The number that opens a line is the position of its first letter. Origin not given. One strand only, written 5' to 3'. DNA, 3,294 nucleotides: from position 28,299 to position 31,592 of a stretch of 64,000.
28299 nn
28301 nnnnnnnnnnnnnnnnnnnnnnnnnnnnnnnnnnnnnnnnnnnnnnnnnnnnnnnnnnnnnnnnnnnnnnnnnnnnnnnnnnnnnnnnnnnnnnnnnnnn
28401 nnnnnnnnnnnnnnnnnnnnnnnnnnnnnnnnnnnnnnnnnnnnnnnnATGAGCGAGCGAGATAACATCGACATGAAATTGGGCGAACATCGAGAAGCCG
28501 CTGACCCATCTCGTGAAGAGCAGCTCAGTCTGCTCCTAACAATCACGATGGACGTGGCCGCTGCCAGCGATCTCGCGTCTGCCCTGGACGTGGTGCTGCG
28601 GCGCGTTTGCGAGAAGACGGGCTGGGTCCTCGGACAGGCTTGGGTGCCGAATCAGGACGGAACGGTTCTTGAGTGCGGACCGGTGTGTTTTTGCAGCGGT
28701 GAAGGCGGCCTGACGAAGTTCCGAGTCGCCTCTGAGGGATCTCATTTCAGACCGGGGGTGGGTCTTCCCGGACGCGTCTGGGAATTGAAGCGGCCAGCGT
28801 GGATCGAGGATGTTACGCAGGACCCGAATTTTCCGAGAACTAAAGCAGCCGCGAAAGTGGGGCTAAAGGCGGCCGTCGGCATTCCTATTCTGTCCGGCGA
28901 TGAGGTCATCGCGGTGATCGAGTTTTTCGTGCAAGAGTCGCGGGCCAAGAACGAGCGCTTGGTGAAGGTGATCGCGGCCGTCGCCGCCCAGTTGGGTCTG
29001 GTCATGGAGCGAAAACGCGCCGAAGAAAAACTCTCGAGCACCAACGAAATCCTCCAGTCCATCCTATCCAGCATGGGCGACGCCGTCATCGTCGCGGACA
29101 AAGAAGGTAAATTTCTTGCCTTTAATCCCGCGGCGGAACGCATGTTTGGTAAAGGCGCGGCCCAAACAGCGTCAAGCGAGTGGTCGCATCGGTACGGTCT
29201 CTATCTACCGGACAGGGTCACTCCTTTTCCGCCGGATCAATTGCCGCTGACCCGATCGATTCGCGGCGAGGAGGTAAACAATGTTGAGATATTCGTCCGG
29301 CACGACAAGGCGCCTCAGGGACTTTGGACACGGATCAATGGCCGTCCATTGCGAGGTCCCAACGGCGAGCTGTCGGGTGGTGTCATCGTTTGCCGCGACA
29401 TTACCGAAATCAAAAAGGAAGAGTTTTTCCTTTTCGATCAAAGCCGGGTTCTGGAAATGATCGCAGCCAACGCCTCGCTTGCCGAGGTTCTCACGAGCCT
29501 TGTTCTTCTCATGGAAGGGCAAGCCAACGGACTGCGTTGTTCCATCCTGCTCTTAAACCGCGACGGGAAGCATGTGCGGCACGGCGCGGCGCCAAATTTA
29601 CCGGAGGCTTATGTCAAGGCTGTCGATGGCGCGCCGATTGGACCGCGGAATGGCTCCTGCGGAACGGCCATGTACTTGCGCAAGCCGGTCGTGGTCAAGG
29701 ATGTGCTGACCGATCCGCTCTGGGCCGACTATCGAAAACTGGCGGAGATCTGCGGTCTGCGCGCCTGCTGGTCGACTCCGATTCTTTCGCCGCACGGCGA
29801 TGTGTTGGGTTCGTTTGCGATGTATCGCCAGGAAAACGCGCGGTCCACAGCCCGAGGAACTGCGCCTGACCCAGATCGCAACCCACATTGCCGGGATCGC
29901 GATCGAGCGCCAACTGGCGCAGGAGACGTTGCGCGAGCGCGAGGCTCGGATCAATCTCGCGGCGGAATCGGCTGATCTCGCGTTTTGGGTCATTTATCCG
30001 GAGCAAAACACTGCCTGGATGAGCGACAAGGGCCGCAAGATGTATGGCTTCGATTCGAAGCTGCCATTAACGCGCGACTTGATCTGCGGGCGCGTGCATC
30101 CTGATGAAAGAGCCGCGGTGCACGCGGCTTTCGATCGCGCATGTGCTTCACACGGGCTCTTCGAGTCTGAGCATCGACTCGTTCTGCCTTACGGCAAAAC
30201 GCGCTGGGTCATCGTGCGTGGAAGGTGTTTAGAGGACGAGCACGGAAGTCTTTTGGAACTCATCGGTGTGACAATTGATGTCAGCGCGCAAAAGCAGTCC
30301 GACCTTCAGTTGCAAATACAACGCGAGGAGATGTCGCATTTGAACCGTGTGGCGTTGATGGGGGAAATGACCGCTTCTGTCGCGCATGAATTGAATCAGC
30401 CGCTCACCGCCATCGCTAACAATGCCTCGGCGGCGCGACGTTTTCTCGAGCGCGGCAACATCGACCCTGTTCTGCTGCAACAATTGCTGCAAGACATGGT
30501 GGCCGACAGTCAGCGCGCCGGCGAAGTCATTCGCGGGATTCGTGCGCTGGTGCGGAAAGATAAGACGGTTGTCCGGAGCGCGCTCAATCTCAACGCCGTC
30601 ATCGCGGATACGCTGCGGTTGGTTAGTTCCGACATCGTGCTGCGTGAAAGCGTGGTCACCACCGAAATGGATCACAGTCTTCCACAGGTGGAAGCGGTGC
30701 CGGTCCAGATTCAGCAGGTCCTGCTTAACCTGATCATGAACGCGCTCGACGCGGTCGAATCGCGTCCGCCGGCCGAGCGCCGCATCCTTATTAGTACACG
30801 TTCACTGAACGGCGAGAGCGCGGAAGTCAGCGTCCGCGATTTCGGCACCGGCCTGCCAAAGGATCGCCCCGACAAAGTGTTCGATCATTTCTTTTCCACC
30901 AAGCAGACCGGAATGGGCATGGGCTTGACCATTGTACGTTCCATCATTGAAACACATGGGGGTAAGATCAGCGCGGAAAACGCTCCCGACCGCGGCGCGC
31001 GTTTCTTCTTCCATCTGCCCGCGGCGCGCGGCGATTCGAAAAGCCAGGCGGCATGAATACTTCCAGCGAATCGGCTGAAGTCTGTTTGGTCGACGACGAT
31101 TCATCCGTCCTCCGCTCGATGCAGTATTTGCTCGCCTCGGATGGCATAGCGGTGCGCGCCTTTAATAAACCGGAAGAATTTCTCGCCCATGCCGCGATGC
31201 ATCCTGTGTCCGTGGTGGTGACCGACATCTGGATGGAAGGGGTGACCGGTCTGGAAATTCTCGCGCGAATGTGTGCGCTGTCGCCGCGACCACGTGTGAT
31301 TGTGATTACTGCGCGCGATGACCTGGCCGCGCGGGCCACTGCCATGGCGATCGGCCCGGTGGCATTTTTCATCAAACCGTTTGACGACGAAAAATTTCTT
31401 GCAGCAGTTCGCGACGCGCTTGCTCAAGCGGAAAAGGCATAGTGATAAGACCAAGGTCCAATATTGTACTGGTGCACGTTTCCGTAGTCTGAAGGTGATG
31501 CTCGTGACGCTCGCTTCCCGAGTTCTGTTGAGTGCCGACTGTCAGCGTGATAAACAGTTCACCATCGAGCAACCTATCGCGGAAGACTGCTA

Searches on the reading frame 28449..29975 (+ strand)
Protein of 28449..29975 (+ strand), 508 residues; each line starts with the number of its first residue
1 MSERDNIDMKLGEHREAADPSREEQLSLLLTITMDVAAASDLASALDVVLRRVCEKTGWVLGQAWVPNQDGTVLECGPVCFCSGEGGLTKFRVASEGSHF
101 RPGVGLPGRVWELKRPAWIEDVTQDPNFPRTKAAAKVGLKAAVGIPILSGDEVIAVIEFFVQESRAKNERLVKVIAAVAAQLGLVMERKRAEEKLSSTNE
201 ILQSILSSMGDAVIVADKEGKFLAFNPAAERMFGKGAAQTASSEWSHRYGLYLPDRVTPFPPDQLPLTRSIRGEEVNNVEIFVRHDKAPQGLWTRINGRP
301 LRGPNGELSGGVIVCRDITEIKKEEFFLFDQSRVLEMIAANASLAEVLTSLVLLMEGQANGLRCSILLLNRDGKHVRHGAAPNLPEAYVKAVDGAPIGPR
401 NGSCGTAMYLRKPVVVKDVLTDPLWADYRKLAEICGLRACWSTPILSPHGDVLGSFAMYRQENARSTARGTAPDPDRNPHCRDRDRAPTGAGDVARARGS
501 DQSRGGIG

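Call 3: search_protein_families(library=pfam, proteins=[window:28449-29975:+], max_evalue=0.01)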
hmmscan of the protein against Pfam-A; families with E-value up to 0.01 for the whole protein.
window:28449-29975:+ (508 aa): 9 families
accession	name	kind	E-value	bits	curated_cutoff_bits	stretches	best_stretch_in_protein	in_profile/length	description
PF13185.12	GAF_2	-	5e-27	95.2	28.6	2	40-187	2-136/136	GAF domain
PF01590.32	GAF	-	2.9e-21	76.8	22.4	2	345-463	3-112/133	GAF domain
PF22922.2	GAF_NLP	-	1.6e-11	44.4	24.1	1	46-174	14-159/175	NLP protein GAF domain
PF08448.16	PAS_4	-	6e-11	43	23.1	1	206-320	1-107/110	PAS fold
PF00989.32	PAS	-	1.2e-07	32.2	22.6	1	202-239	3-40/113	PAS fold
PF13426.13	PAS_9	-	6e-07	30.1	27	1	211-320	2-103/103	PAS domain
PF13188.13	PAS_8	-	2.5e-06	27.6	21.8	1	201-236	2-37/65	PAS domain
PF14215.12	bHLH-MYC_N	-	7.8e-05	23.5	30.2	1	91-175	96-177/181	bHLH-MYC and R2R3-MYB transcription factors N-terminal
PF13492.12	GAF_3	-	0.0042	17.9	27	0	138-188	79-129/129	GAF domain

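Call 38: search_protein_families(library=ncbifam, proteins=[window:28449-29975:+], max_evalue=0.00001)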
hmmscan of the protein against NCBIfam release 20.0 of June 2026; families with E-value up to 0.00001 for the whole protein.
window:28449-29975:+ (508 aa): 7 families
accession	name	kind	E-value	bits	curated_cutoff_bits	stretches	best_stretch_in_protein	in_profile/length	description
TIGR00229.1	sensory_box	domain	3.2e-13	49.9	22.9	1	199-325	4-123/126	PAS domain S-box protein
NF053781.1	cdiGMPphdstlr2612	equivalog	5e-09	34.4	1600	1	197-326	12-139/1268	Tlr1612 family c-di-GMP phosphodiesterase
NF008468.0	PRK11360.1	equivalog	1.6e-08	33.4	646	1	193-327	261-386/616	two-component system sensor histidine kinase AtoS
NF052573.1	HisKinEspAMyxo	equivalog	1.5e-07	29.8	1400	1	184-324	239-371/755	serine histidine kinase EspA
NF041777.1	sens_FixL_Rhizob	equivalog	6.2e-07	28.4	850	1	186-238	109-161/485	sensor protein FixL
NF008467.0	PRK11359.1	equivalog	1.8e-06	26.2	857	1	208-467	144-345/800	oxygen-sensing cyclic-di-GMP phosphodiesterase DosP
NF008283.0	PRK11061.1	equivalog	7.1e-06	24.5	583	0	29-210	5-179/748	phosphoenolpyruvate--protein phosphotransferase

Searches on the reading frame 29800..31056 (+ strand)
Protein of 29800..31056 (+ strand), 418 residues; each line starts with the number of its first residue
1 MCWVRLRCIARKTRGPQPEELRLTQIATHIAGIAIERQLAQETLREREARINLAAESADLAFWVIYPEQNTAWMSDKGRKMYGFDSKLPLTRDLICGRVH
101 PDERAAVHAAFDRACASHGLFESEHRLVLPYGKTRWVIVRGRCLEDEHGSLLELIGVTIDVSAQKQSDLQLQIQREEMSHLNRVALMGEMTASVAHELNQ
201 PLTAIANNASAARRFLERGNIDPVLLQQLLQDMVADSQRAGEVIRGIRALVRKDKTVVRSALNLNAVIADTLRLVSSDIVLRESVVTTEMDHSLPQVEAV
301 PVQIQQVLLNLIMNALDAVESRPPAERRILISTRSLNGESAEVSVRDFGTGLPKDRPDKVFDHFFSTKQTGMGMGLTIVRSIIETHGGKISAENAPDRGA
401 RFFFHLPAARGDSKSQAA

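Call 3: search_protein_families(library=pfam, proteins=[window:29800-31056:+], max_evalue=0.01)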
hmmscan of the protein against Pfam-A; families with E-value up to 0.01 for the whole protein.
window:29800-31056:+ (418 aa): 7 families
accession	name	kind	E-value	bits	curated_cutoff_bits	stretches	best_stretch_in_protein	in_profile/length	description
PF02518.31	HATPase_c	-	8.9e-24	84.5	26.4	1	301-409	3-110/111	Histidine kinase-, DNA gyrase B-, and HSP90-like ATPase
PF08447.18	PAS_3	-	2.6e-11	44.1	25.6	1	74-157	4-88/89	PAS fold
PF00512.31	HisKA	-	4.6e-10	39.8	26.9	1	187-254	2-64/66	His Kinase A (phospho-acceptor) domain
PF08448.16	PAS_4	-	0.00016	22.3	23.1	1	66-165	12-109/110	PAS fold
PF00989.32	PAS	-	0.00041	20.8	22.6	1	55-161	7-113/113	PAS fold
PF13426.13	PAS_9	-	0.0096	16.6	27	0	61-162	3-102/103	PAS domain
PF14501.12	HATPase_c_5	-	0.0097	16.3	22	0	303-395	5-91/102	GHKL domain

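Call 38: search_protein_families(library=ncbifam, proteins=[window:29800-31056:+], max_evalue=0.00001)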
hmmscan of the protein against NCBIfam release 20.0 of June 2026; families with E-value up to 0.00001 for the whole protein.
window:29800-31056:+ (418 aa): 74 families (the best 25 are shown)
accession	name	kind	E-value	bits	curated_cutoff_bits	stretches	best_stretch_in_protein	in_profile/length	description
NF041777.1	sens_FixL_Rhizob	equivalog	3.4e-62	210.7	850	2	169-410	244-483/485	sensor protein FixL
NF008468.0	PRK11360.1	equivalog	2.7e-47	161.5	646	1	135-414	352-614/616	two-component system sensor histidine kinase AtoS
NF007688.0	PRK10364.1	equivalog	6.2e-41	140.6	479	1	174-409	227-452/460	two-component system sensor histidine kinase ZraS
NF052574.1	HisKinEspCMyxo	equivalog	1.6e-40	139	1200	1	107-415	344-644/785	serine histidine kinase EspC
NF052573.1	HisKinEspAMyxo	equivalog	4.2e-37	127.6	1400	1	181-412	378-615/755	serine histidine kinase EspA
NF040750.1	tetrathio_HK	equivalog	3.4e-32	111.6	750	1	165-397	316-543/555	tetrathionate respiration histidine kinase TtrS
NF047466.1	hybrid_RR_LvrB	exception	3.3e-31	108.8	500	1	176-408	141-376/377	hybrid histidine kinase/response regulator LvrB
NF010411.0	PRK13837.1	equivalog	8.4e-30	103.4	647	1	172-413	435-680/828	two-component system VirA-like sensor kinase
NF006800.0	PRK09303.1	equivalog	1.1e-29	103.5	342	1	164-411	128-380/383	histidine kinase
NF047794.1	HisKinPtgB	equivalog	1.2e-28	99.8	1000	1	160-392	415-639/656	two-component system sensor histidine kinase PgtB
NF046026.1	HisKinCckACaul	equivalog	1.6e-28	99.2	1000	1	159-415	281-539/678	cell cycle histidine kinase CckA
NF046044.1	PnpS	equivalog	1.6e-27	96.6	400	1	167-407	149-390/390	two-component system histidine kinase PnpS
TIGR02938.1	nifL_nitrog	equivalog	6.7e-27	94.1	242.45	1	157-406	244-492/494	nitrogen fixation negative regulator NifL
NF038348.1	T2SS_HK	subfamily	3.6e-26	91.7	450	1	228-407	399-572/574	histidine kinase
NF046020.1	HisKinCckABruc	equivalog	9.7e-24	83.3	1000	1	99-410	398-709/868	cell cycle histidine kinase CckA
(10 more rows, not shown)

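Call 60: find_homologous_proteins(query=window:29800-31056:+, max_evalue=1e-40)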
Query window:29800-31056:+ (418 aa): 4472 proteins with E <= 1e-40 among 8000 candidates; the best 120 are listed.
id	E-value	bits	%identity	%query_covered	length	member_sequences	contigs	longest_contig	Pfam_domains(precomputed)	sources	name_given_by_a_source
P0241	5.0e-257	870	97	98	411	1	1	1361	PF08447.19,PF02518.32,PF00512.32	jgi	-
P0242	4.0e-254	861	97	98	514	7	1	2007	PF08447.19,PF13185.13,PF01590.33,PF02518.32,PF00512.32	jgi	jgi:PAS domain S-box-containing protein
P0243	1.0e-252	856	96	98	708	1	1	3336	PF08447.19,PF13426.14,PF13188.14,PF13185.13,PF01590.33,PF08448.17,PF02518.32,PF00512.32,PF00989.32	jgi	jgi:PAS domain S-box-containing protein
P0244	3.9e-252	854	96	98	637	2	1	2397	PF08447.19,PF13426.14,PF13185.13,PF01590.33,PF08448.17,PF02518.32,PF00512.32,PF00989.32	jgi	jgi:PAS domain S-box-containing protein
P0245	4.6e-252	854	96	98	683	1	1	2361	PF08447.19,PF13426.14,PF13188.14,PF13185.13,PF01590.33,PF08448.17,PF02518.32,PF00512.32,PF00989.32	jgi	jgi:PAS domain S-box-containing protein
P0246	4.4e-250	847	94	98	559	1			PF08447.19,PF13185.13,PF01590.33,PF02518.32,PF00512.32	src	-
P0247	1.6e-245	832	93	98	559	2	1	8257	PF08447.19,PF13185.13,PF01590.33,PF02518.32,PF00512.32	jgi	jgi:two-component system sensor kinase FixL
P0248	5.9e-245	831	92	98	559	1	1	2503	PF08447.19,PF13185.13,PF01590.33,PF02518.32,PF00512.32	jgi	-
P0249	7.8e-245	830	93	97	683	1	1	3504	PF08447.19,PF13426.14,PF13188.14,PF13185.13,PF01590.33,PF08448.17,PF02518.32,PF00512.32,PF00989.32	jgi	-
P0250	1.1e-244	830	92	98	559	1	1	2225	PF08447.19,PF13185.13,PF01590.33,PF02518.32,PF00512.32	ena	-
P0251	1.5e-244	829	92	98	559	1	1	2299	PF08447.19,PF13185.13,PF01590.33,PF02518.32,PF00512.32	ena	-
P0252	1.5e-244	829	92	98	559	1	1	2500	PF08447.19,PF13185.13,PF01590.33,PF02518.32,PF00512.32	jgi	-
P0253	1.5e-244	829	92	98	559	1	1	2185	PF08447.19,PF13185.13,PF01590.33,PF02518.32,PF00512.32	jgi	jgi:two-component system sensor kinase FixL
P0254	2.9e-244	828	92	98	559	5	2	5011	PF08447.19,PF13185.13,PF01590.33,PF02518.32,PF00512.32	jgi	jgi:two-component system, LuxR family, sensor kinase FixL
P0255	3.9e-244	828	93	98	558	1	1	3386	PF08447.19,PF13185.13,PF01590.33,PF02518.32,PF00512.32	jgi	jgi:two-component system sensor kinase FixL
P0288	1.8e-241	819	91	98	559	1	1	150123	PF08447.19,PF13185.13,PF01590.33,PF08448.17,PF02518.32,PF00512.32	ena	-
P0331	1.0e-237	807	98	90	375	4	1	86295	PF08447.19,PF02518.32,PF00512.32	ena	-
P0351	4.6e-231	785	88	97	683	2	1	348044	PF08447.19,PF13426.14,PF13188.14,PF13185.13,PF01590.33,PF08448.17,PF02518.32,PF00512.32,PF00989.32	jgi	jgi:PAS domain S-box-containing protein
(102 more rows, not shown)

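Call 61: find_encoding_contigs(protein=P0288, flank=10000, max_places=2)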
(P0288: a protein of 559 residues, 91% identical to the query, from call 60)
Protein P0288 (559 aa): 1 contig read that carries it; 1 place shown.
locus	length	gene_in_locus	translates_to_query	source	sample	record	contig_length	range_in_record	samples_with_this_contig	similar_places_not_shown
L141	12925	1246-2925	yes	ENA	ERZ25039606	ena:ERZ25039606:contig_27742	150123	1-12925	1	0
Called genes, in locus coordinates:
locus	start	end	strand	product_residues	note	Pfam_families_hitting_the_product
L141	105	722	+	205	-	PF00072:Response_reg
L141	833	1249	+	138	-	PF00072:Response_reg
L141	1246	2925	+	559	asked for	PF01590:GAF, PF13185:GAF_2, PF08448:PAS_4 (faint), PF08447:PAS_3, PF00512:HisKA, PF02518:HATPase_c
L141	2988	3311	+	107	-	PF00072:Response_reg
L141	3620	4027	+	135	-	-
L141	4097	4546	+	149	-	-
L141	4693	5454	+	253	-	PF03781:FGE-sulfatase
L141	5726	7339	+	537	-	PF00884:Sulfatase, PF01663:Phosphodiest (faint), PF14707:Sulfatase_C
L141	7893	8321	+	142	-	-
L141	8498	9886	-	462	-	PF00206:Lyase_1, PF14698:ASL_C2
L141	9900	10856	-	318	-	PF00764:Arginosuc_synth, PF20979:Arginosuc_syn_C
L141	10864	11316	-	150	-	PF01316:Arg_repressor, PF02863:Arg_repressor_C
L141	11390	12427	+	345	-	PF01118:Semialdhyde_dh, PF03435:Sacchrp_dh_NADP (weak), PF22698:Semialdhyde_dhC_1, PF02774:Semialdhyde_dhC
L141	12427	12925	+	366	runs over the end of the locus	PF00696:AA_kinase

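Call 62: find_encoding_contigs(protein=P0351, flank=10000, max_places=2)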
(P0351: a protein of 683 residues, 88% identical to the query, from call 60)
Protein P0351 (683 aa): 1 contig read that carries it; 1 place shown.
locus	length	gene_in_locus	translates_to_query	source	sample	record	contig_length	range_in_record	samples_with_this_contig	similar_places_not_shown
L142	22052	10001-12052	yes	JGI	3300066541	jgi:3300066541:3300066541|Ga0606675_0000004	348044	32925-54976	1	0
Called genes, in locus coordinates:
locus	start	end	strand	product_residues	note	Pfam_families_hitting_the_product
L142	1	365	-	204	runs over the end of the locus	PF09411:PagL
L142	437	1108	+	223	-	-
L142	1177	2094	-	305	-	PF00849:PseudoU_synth_2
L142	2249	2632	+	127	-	PF00005:ABC_tran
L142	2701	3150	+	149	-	PF00364:Biotin_lipoyl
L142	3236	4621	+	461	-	PF00289:Biotin_carb_N, PF02786:CPSase_L_D2, PF02222:ATP-grasp (weak), PF07478:Dala_Dala_lig_C (weak), PF02785:Biotin_carb_C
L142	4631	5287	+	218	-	PF02581:TMP-TENI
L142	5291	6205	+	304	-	PF00294:PfkB, PF08543:Phos_pyr_kin (weak)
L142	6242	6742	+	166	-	-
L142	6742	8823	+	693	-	PF05231:MASE1, PF00989:PAS, PF08448:PAS_4 (weak), PF08447:PAS_3, PF00512:HisKA, PF02518:HATPase_c, PF14501:HATPase_c_5 (faint)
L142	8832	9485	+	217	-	PF00072:Response_reg, PF08281:Sigma70_r4_2 (weak), PF00196:GerE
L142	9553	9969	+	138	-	PF00072:Response_reg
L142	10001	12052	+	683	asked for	PF08448:PAS_4, PF13426:PAS_9, PF01590:GAF, PF13185:GAF_2, PF00989:PAS (weak), PF08447:PAS_3, PF00512:HisKA, PF02518:HATPase_c, +2 more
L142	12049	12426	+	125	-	PF00072:Response_reg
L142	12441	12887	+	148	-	-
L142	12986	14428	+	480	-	PF04966:OprB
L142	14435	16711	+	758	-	PF00989:PAS (weak), PF13426:PAS_9 (weak), PF08447:PAS_3, PF00512:HisKA, PF02518:HATPase_c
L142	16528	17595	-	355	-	PF13349:DUF4097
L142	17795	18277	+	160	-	-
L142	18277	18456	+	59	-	-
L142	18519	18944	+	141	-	PF00072:Response_reg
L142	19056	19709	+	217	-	PF00484:Pro_CA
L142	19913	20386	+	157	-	-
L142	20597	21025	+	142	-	-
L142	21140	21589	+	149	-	PF11742:DUF3302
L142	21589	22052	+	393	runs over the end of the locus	PF25917:BSH_RND, PF25973:BSH_CzcB (weak)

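Call 69: find_encoding_contigs(protein=P0331, flank=10000, max_places=2)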
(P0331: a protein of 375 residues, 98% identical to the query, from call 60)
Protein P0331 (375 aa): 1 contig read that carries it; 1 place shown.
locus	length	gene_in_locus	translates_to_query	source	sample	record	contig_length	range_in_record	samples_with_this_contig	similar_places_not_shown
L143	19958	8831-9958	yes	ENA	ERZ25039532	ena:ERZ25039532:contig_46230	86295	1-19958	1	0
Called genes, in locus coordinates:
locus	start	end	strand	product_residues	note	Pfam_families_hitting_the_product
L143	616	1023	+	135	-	-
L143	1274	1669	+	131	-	-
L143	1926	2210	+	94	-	-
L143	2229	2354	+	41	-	-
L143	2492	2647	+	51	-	-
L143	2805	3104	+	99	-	PF05231:MASE1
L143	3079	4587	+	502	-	PF05231:MASE1, PF00989:PAS, PF08447:PAS_3, PF08448:PAS_4 (weak), PF00512:HisKA, PF02518:HATPase_c, PF14501:HATPase_c_5 (weak)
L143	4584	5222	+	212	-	PF00072:Response_reg, PF08281:Sigma70_r4_2 (weak), PF00196:GerE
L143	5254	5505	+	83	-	-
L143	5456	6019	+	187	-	PF00581:Rhodanese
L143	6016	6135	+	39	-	-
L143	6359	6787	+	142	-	PF00072:Response_reg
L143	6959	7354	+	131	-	PF00072:Response_reg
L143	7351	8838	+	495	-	PF01590:GAF (weak), PF13185:GAF_2, PF22922:GAF_NLP, PF13188:PAS_8 (weak), PF08448:PAS_4, PF13426:PAS_9 (weak), PF13185:GAF_2, PF01590:GAF, +1 more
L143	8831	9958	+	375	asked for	PF08447:PAS_3, PF00512:HisKA, PF02518:HATPase_c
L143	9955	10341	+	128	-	PF00072:Response_reg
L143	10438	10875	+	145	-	PF05635:23S_rRNA_IVP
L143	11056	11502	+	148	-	-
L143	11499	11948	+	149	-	PF03781:FGE-sulfatase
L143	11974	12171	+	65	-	PF03781:FGE-sulfatase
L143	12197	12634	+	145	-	PF03781:FGE-sulfatase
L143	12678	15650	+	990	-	PF01590:GAF, PF13185:GAF_2, PF22922:GAF_NLP, PF08448:PAS_4, PF01590:GAF, PF13185:GAF_2, PF00512:HisKA, PF02518:HATPase_c, +5 more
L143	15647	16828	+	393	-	PF00072:Response_reg, PF07228:SpoIIE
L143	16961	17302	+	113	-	-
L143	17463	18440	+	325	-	PF00702:Hydrolase (weak), PF12710:HAD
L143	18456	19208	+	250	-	PF00106:adh_short, PF08659:KR, PF13561:adh_short_C2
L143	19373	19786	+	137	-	-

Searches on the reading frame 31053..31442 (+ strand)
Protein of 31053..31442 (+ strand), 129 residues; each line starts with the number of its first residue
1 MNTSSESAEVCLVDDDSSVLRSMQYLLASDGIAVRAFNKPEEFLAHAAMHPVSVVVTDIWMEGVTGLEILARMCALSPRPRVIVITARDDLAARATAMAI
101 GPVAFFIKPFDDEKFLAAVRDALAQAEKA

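Call 7: search_protein_families(library=pfam, proteins=[window:31053-31442:+], max_evalue=0.01)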
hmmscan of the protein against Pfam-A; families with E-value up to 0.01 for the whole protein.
window:31053-31442:+ (129 aa): 1 family
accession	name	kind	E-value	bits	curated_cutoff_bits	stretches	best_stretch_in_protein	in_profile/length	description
PF00072.30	Response_reg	-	2.1e-23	83.1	30.2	1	10-120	1-111/111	Response regulator receiver domain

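Call 38: search_protein_families(library=ncbifam, proteins=[window:31053-31442:+], max_evalue=0.00001)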
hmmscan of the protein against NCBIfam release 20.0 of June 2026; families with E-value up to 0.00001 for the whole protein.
window:31053-31442:+ (129 aa): 57 families (the best 25 are shown)
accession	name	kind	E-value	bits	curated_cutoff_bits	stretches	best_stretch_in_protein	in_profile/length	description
NF006900.1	PRK09390.1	equivalog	9.5e-28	97.1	255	1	5-128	2-125/203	response regulator FixJ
NF053512.1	nitric_RR_NosR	exception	5.3e-19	68.5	400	1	10-126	1-118/422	response regulator c-di-GMP phosphodiesterase, NosR family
TIGR01818.1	ntrC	equivalog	6.6e-19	68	558.6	1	10-127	1-118/463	nitrogen regulation protein NR(I)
NF040749.1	tetrathio_RR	equivalog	1.7e-17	63.8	290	1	10-128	2-120/191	tetrathionate respiration response regulator TtrR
NF047793.1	ResRegPgtA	equivalog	2.5e-16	59.5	650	1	5-127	3-125/414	two-component system response regulator PgtA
NF008176.1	PRK10923.1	equivalog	4.9e-16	58.4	620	1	9-125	5-121/469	nitrogen regulation protein NR(I)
NF008296.0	PRK11083.1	equivalog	9.9e-15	54.6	273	1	7-127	3-122/228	two-component system response regulator CreB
NF011695.0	PRK15115.1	equivalog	1.9e-14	53.3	763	1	4-127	3-126/445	two-component system response regulator GlrR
NF008469.0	PRK11361.1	equivalog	9.9e-14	50.9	714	1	9-123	6-120/461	acetoacetate metabolism transcriptional regulator AtoC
TIGR01387.1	cztR_silR_copR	subfamily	8.4e-13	48.5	279.2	1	11-127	2-118/218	heavy metal response regulator transcription factor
NF051870.1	NAssimRespRegNtrX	equivalog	1.5e-11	43.9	600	1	8-125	2-121/452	nitrogen assimilation response regulator NtrX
NF010430.0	PRK13856.1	equivalog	4.2e-11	43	344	1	10-125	4-119/241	two-component response regulator VirG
NF045991.1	RespRegCtrARhodob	equivalog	7.2e-11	42.3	350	1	10-121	3-114/224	response regulator transcription factor CtrA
NF007005.1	PRK09468.1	equivalog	9.9e-11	41.5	331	1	7-124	3-120/237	osmolarity response regulator transcription factor OmpR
NF033791.1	ActR_PrrA_rreg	equivalog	1.5e-10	41.4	250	1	10-121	4-115/173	ActR/PrrA/RegA family redox response regulator transcription factor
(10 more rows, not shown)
